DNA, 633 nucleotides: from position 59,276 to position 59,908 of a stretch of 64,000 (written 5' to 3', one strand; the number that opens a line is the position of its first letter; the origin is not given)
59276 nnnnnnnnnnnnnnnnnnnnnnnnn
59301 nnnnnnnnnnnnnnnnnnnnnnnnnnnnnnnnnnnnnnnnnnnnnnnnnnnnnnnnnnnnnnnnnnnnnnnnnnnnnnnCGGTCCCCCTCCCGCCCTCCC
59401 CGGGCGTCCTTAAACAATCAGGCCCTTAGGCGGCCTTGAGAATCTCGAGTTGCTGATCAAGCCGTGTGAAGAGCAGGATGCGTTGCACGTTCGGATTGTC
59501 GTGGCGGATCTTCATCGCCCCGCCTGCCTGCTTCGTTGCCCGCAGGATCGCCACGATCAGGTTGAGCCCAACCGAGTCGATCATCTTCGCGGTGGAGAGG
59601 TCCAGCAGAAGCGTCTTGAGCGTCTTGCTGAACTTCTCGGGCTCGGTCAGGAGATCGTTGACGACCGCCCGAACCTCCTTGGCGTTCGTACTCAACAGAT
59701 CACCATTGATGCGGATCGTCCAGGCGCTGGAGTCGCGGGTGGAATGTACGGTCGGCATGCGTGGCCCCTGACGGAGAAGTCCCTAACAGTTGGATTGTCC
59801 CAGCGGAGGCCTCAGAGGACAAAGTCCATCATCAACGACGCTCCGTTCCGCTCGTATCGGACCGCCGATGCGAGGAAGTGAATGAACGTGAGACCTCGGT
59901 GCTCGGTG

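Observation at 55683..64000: Candidate integrated signalling system: MCP-like protein facing REC-HPt-REC-PP2C-RsbW-like fusion, STAS, small TM ORF, ECF sigma, repeat array, TM protein and a duplicated secreted protein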

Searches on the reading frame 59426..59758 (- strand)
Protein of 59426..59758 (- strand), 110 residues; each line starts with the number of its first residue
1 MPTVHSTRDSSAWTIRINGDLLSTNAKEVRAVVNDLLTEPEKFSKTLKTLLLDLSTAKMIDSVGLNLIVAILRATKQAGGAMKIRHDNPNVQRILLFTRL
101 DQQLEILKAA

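Call 3: search_protein_families(library=pfam, proteins=[window:59426-59758:-], max_evalue=0.01)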
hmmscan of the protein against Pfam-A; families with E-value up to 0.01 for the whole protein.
window:59426-59758:- (110 aa): 2 families
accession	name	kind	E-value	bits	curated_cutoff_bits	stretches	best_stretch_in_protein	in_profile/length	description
PF01740.26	STAS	-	2.6e-11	43.7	22.6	1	11-104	9-97/106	STAS domain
PF13466.11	STAS_2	-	4.4e-06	27.2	29.2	1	15-101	1-80/80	STAS domain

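Call 9: search_protein_families(library=ncbifam, proteins=[window:59426-59758:-], max_evalue=0.01)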
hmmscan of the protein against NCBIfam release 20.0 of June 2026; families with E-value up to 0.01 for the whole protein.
window:59426-59758:- (110 aa): 4 families
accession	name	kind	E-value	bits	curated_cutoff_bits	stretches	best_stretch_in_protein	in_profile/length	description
TIGR00377.1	ant_ant_sig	superfamily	2.5e-12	46.6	53.45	1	7-107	8-103/108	anti-sigma factor antagonist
TIGR02886.1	spore_II_AA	equivalog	1.6e-09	37.7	114.75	1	13-104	10-96/106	anti-sigma F factor antagonist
NF033618.0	mlaB_1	equivalog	0.0019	18.6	90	1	36-96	26-84/94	lipid asymmetry maintenance protein MlaB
NF047705.1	slr1659_superfam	superfamily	0.0033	17.7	100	1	9-84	13-86/111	slr1659 superfamily regulator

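Call 104: search_solved_structures(query=window:59429-59758:-, max_evalue=0.1)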
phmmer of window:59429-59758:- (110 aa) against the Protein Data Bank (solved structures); distinct sequences matched with E-value up to 0.1: 6.
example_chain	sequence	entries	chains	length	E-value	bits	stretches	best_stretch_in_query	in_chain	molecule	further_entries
1sbo_A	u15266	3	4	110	1.7e-06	31.7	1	14-106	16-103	Putative anti-sigma factor antagonist TM1442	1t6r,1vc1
2ka5_A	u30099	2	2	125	3.6e-05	27.5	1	43-106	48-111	Putative anti-sigma factor antagonist TM_1081 | Putative anti-sigma factor antagonist TM1081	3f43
1th8_B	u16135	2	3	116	0.00026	24.8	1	14-98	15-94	Anti-sigma F factor antagonist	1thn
1tid_B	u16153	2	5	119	0.00074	23.3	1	14-98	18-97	Anti-sigma F factor antagonist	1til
1auz_A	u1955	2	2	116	0.0058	20.4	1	11-97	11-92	SPOIIAA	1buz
7ch8_K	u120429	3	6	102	0.048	17.5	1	48-95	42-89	STAS domain-containing protein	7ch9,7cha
